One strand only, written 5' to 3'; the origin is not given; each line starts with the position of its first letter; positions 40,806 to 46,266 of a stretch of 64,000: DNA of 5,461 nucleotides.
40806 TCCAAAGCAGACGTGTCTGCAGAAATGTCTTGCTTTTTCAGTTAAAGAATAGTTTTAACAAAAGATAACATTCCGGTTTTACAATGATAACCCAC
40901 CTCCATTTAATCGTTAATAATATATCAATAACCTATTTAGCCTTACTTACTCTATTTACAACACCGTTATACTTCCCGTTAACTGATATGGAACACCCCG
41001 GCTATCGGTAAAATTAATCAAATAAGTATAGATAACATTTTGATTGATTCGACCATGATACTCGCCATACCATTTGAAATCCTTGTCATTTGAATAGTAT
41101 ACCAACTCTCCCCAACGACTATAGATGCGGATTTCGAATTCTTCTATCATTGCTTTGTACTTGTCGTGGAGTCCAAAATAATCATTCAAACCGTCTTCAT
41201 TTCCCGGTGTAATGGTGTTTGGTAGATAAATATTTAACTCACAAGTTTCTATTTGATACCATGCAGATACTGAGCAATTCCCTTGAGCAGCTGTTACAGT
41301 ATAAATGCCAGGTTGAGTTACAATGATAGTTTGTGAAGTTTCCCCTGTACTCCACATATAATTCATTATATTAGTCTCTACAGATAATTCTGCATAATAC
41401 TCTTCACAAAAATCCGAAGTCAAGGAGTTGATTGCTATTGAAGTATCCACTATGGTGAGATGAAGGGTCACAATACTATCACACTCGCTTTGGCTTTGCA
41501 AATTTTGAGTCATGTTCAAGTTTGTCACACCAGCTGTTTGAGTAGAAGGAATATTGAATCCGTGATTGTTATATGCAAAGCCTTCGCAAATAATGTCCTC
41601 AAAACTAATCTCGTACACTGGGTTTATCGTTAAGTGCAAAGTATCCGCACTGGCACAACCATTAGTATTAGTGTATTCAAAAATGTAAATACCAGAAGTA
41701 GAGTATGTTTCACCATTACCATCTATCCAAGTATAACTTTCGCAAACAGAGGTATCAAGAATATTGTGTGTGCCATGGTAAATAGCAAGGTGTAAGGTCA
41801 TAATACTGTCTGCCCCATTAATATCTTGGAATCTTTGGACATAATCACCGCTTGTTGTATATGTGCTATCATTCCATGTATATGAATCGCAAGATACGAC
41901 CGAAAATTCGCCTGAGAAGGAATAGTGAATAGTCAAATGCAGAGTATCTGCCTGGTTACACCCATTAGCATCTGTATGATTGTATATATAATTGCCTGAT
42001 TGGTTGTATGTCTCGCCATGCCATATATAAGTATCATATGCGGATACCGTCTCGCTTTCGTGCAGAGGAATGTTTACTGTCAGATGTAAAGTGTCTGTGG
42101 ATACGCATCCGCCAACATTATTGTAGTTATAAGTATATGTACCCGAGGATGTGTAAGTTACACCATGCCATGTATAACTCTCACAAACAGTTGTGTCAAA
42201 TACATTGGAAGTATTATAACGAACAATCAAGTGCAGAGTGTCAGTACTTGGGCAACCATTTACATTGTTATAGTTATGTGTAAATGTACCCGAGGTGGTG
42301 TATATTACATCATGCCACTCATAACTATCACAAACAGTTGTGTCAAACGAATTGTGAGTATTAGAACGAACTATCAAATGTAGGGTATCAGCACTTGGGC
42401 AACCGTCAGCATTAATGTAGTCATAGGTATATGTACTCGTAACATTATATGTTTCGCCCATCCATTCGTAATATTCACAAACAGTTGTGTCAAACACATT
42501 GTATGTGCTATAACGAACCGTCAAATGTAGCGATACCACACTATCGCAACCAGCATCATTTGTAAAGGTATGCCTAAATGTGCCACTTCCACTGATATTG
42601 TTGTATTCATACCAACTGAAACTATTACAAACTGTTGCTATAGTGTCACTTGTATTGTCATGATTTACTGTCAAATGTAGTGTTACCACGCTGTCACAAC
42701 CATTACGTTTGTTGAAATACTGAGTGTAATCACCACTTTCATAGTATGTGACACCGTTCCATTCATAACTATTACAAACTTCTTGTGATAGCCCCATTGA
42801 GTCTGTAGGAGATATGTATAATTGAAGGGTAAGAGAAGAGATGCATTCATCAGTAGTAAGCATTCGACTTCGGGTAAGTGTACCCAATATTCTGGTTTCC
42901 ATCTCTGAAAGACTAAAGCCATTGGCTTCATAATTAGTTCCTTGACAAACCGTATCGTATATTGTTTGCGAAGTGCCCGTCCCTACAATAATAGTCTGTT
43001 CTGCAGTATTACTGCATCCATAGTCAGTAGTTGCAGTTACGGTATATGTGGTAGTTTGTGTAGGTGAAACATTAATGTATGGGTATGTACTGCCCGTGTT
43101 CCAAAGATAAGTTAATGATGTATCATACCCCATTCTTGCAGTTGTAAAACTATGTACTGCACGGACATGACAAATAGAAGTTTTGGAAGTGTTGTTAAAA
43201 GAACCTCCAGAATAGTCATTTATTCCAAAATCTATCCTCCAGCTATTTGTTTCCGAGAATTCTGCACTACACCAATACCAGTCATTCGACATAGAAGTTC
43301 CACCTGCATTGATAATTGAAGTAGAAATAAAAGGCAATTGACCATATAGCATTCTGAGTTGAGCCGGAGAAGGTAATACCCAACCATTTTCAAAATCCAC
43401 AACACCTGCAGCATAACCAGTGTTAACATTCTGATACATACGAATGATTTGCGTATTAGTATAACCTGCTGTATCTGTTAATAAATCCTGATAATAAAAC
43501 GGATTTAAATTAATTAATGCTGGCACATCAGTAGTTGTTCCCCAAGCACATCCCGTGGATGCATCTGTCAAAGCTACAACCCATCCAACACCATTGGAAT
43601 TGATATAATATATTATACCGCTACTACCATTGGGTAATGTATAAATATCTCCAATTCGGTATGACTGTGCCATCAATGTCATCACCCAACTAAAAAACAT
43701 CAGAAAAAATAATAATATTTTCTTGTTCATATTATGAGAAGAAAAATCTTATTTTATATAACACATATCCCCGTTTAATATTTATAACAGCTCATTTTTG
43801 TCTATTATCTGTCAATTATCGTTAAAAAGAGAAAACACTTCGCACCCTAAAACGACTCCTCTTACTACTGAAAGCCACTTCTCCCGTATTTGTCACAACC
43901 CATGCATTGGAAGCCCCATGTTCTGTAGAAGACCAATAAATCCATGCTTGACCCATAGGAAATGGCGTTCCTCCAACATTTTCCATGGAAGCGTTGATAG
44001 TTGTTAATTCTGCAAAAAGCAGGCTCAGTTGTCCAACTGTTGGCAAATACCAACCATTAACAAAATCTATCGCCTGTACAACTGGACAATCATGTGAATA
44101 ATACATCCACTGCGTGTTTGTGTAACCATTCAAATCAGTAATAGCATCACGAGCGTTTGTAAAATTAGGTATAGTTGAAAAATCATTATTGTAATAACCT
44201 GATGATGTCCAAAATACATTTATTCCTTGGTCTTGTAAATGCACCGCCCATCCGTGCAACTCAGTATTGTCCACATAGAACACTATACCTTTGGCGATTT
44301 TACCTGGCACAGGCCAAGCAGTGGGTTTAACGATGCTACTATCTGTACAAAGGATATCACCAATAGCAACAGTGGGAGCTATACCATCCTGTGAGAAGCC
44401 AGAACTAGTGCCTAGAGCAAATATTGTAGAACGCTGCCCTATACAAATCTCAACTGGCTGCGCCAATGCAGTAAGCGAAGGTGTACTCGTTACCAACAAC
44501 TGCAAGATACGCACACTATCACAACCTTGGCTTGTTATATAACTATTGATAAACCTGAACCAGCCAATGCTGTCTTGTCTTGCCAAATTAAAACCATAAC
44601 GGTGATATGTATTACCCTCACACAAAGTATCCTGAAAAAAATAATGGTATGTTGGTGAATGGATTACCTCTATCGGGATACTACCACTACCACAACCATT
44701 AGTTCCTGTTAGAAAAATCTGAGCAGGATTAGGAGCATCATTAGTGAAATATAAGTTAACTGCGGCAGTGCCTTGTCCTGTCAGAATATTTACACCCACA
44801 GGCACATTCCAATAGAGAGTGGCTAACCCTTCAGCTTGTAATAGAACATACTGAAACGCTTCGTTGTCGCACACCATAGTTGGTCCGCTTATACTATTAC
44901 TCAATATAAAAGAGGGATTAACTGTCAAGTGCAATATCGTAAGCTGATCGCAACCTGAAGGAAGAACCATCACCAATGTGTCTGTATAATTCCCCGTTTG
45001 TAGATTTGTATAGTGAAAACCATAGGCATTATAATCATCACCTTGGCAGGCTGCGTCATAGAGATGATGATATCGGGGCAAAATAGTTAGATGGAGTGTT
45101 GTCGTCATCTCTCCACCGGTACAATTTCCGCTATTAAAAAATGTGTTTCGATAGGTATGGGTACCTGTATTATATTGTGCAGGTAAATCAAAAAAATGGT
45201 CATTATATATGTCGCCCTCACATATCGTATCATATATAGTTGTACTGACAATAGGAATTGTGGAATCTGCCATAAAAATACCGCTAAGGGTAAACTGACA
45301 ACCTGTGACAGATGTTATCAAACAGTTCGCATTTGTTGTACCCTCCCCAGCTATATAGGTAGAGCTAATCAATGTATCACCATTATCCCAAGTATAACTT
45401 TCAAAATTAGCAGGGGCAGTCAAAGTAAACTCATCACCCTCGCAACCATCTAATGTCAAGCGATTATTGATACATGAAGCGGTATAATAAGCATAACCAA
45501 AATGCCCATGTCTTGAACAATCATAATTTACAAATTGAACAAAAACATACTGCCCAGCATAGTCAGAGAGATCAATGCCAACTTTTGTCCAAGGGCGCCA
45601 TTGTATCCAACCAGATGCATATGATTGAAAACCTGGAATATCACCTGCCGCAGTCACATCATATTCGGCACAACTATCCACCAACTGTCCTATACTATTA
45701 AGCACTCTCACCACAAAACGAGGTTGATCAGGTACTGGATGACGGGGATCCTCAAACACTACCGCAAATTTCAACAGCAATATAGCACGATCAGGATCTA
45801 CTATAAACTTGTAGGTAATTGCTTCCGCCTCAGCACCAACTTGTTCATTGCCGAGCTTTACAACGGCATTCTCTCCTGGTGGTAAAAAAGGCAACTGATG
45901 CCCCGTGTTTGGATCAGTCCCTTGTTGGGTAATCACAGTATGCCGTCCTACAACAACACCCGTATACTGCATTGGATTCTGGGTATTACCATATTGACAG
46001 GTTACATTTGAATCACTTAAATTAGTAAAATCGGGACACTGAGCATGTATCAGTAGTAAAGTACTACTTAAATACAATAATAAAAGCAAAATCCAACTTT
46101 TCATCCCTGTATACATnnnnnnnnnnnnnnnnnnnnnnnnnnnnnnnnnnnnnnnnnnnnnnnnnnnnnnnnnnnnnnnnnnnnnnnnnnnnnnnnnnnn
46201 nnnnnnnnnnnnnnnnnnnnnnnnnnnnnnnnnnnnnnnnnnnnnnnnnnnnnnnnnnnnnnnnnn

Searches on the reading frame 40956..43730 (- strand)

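Call 3: search_protein_families(library=pfam, proteins=[window:40956-43730:-], max_evalue=1)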
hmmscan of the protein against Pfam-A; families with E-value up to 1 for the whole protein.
window:40956-43730:- (924 aa): 3 families
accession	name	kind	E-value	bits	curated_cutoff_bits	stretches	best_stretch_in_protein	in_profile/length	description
PF13585.12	CHU_C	-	1.1e-11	45.1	27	1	836-912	3-77/86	CHU_C Type IX secretion signal domain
PF02920.21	Integrase_DNA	-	0.00052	20.3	27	0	571-591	15-35/70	DNA binding domain of tn916 integrase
PF21885.1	TMEM181_GOLD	-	0.0085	16.5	27.5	0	736-762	58-84/111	TMEM181, GOLD domain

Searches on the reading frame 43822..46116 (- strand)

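Call 26: search_protein_families(library=pfam, proteins=[window:43822-46116:-], max_evalue=0.01)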
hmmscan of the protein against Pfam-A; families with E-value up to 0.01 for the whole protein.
window:43822-46116:- (764 aa): 2 families
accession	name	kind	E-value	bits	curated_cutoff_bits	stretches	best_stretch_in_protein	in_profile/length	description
PF19408.5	PKD_6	-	7e-12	46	25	1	407-479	6-76/82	PKD-like domain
PF07603.17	Lcl_C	-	1.7e-06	28.8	34.9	1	629-761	5-116/117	Lcl C-terminal domain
